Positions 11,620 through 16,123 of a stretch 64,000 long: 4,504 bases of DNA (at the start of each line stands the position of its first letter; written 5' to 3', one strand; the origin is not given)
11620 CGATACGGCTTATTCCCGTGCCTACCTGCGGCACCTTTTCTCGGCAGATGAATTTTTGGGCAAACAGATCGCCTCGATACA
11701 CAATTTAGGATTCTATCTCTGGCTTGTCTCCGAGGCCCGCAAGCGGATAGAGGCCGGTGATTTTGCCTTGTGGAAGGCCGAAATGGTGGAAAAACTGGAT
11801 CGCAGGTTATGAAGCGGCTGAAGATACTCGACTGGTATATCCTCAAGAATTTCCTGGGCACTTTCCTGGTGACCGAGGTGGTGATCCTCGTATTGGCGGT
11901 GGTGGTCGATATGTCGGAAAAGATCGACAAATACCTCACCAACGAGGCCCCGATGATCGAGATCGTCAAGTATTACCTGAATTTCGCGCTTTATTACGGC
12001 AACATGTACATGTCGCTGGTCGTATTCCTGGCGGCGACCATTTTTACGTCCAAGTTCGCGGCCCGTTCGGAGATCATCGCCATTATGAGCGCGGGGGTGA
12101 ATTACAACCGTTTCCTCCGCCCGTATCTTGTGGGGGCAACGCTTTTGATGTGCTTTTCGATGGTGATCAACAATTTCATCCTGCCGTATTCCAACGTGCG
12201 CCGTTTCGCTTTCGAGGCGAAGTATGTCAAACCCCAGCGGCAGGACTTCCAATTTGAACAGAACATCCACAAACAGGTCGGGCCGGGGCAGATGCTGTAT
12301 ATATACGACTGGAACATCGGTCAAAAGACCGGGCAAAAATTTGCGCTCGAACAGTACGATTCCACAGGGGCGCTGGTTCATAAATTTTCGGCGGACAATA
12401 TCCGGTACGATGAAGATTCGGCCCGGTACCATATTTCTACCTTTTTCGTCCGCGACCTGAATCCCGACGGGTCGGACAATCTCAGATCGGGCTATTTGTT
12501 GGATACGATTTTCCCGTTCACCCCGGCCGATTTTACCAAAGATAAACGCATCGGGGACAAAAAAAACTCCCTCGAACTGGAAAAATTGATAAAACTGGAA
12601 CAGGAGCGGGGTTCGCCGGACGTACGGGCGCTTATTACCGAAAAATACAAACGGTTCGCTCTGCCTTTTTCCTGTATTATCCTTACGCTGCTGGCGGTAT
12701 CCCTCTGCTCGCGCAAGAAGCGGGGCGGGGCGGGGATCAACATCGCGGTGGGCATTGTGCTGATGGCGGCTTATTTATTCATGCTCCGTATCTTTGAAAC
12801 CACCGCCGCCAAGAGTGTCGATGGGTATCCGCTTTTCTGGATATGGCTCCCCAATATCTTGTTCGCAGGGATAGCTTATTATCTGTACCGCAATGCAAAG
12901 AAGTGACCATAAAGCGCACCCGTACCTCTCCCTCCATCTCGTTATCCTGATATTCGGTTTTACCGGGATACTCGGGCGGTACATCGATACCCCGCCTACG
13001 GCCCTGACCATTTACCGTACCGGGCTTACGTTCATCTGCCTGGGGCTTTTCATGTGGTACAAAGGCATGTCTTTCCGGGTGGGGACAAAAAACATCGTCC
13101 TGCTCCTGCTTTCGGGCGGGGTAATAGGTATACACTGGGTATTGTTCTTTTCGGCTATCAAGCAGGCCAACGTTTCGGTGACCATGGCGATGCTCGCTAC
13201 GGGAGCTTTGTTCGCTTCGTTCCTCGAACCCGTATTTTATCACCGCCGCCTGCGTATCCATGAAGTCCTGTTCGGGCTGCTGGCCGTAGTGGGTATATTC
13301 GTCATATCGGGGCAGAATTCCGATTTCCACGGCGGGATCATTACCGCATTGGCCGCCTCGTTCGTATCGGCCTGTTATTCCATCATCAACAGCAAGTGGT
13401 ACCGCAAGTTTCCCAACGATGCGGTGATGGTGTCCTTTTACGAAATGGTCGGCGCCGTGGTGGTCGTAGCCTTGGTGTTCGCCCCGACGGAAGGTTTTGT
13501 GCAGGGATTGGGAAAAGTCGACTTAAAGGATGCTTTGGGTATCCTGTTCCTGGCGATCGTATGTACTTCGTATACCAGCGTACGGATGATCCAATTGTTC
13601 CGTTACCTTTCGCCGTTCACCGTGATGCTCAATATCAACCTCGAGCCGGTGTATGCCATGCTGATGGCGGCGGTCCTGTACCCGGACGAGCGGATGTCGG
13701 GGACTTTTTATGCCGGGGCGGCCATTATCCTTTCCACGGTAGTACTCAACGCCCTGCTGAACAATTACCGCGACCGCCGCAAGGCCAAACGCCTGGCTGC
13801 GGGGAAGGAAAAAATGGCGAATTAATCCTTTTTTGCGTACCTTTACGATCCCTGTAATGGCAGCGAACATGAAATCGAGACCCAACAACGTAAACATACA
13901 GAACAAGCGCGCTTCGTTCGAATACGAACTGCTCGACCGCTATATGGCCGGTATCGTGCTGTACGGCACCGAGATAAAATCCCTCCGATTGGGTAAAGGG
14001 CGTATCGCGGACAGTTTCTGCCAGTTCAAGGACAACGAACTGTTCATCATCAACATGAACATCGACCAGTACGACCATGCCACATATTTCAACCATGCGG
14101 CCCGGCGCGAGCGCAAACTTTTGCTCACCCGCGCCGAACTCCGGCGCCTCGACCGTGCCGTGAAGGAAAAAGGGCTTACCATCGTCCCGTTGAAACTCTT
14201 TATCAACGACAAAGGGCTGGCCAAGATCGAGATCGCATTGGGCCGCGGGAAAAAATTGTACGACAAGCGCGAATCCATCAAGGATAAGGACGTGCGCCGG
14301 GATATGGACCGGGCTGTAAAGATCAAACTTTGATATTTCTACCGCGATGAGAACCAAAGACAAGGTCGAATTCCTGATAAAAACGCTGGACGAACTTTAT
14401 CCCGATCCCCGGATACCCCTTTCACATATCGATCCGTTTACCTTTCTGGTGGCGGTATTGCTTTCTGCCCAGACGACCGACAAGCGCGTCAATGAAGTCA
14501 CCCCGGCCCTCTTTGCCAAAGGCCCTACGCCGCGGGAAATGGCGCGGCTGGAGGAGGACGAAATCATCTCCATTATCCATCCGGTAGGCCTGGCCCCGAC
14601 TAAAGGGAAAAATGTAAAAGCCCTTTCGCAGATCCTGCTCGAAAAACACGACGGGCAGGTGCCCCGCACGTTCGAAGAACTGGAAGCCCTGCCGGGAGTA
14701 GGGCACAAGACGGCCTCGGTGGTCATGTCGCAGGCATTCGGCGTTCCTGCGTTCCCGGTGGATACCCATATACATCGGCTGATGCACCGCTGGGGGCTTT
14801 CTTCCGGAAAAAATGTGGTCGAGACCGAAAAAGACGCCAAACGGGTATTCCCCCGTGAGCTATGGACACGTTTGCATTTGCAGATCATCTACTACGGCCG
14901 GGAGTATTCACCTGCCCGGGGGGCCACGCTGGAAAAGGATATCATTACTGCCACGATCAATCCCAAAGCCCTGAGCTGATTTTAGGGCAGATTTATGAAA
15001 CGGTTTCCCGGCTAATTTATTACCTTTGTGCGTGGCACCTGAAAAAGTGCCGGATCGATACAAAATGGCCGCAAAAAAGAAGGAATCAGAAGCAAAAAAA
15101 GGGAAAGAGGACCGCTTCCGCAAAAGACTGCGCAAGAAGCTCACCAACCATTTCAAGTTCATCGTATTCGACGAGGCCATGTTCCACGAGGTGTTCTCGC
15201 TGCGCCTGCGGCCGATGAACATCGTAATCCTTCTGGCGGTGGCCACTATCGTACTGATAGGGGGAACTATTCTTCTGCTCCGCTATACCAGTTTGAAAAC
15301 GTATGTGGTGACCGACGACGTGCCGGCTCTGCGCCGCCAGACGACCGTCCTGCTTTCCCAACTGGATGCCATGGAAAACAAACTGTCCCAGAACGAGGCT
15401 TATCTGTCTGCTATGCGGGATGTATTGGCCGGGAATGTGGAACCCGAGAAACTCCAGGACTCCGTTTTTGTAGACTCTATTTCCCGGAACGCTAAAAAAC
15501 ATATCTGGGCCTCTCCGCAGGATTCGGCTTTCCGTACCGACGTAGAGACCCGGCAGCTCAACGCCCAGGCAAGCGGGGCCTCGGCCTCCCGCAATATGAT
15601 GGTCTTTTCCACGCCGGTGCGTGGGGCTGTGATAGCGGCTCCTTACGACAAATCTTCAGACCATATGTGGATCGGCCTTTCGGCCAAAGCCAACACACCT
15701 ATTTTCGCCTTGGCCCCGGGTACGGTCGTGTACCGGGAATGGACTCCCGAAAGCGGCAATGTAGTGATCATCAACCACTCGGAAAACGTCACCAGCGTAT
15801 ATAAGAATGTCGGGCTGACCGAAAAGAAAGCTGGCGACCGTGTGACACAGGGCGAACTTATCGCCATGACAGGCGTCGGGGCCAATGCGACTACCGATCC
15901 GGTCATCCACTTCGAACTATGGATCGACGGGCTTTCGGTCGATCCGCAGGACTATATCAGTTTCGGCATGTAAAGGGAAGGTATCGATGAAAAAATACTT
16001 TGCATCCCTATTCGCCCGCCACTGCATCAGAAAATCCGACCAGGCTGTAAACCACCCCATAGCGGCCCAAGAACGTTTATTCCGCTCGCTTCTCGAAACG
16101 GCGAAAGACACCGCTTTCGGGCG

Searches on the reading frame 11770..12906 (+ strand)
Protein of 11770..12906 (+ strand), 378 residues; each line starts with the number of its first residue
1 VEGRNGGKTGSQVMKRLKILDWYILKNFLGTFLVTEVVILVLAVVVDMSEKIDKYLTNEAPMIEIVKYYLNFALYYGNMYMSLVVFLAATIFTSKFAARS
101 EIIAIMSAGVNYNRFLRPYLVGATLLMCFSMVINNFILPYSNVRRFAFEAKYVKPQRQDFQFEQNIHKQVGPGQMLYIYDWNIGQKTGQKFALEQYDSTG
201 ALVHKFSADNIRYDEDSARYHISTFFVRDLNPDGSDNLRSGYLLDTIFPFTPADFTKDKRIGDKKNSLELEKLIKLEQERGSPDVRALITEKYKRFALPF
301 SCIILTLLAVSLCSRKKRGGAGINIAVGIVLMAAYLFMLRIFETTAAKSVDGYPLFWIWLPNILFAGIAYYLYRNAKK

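Call 26: search_protein_families(library=pfam, proteins=[window:11770-12906:+], max_evalue=0.0001)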
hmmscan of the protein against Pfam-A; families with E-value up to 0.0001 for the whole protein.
window:11770-12906:+ (378 aa): 1 family
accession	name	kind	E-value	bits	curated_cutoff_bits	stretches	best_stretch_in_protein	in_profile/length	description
PF03739.19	LptF_LptG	-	2.9e-61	207.9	27.9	1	22-374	1-352/353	Lipopolysaccharide export system permease LptF/LptG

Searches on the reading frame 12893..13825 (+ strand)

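Call 26: search_protein_families(library=pfam, proteins=[window:12893-13825:+], max_evalue=0.0001)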
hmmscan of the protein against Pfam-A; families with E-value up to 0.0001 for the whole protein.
window:12893-13825:+ (310 aa): 1 family
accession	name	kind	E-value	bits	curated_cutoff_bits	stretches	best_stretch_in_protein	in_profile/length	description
PF00892.27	EamA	-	1.7e-24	87.1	28.2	2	13-139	6-134/135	EamA-like transporter family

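Call 66: search_protein_families(library=ncbifam, proteins=[window:12893-13822:+], max_evalue=0.01)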
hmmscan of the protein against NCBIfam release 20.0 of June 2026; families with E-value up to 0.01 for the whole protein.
window:12893-13822:+ (310 aa): 1 family
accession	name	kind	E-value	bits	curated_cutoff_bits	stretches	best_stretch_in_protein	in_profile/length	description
TIGR00950.1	2A78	equivalog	3.9e-15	56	230.2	1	22-283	2-263/264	carboxylate/amino acid/amine transporter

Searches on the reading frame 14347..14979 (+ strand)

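Call 26: search_protein_families(library=pfam, proteins=[window:14347-14979:+], max_evalue=0.0001)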
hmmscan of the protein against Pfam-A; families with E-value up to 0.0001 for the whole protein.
window:14347-14979:+ (210 aa): 2 families
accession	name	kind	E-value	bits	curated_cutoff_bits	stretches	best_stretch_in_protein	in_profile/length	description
PF00730.31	HhH-GPD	-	8.8e-24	84.4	26.2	1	35-169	1-107/108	HhH-GPD superfamily base excision DNA repair protein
PF00633.29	HHH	-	1.7e-08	34.3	24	1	100-128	1-29/30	Helix-hairpin-helix motif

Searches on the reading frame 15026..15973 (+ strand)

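Call 26: search_protein_families(library=pfam, proteins=[window:15026-15973:+], max_evalue=0.0001)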
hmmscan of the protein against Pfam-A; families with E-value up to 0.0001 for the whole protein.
window:15026-15973:+ (315 aa): 1 family
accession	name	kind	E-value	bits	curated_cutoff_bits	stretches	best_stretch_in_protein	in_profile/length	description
PF01551.29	Peptidase_M23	-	5.9e-20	71.7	28.7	1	216-307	6-96/96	Peptidase family M23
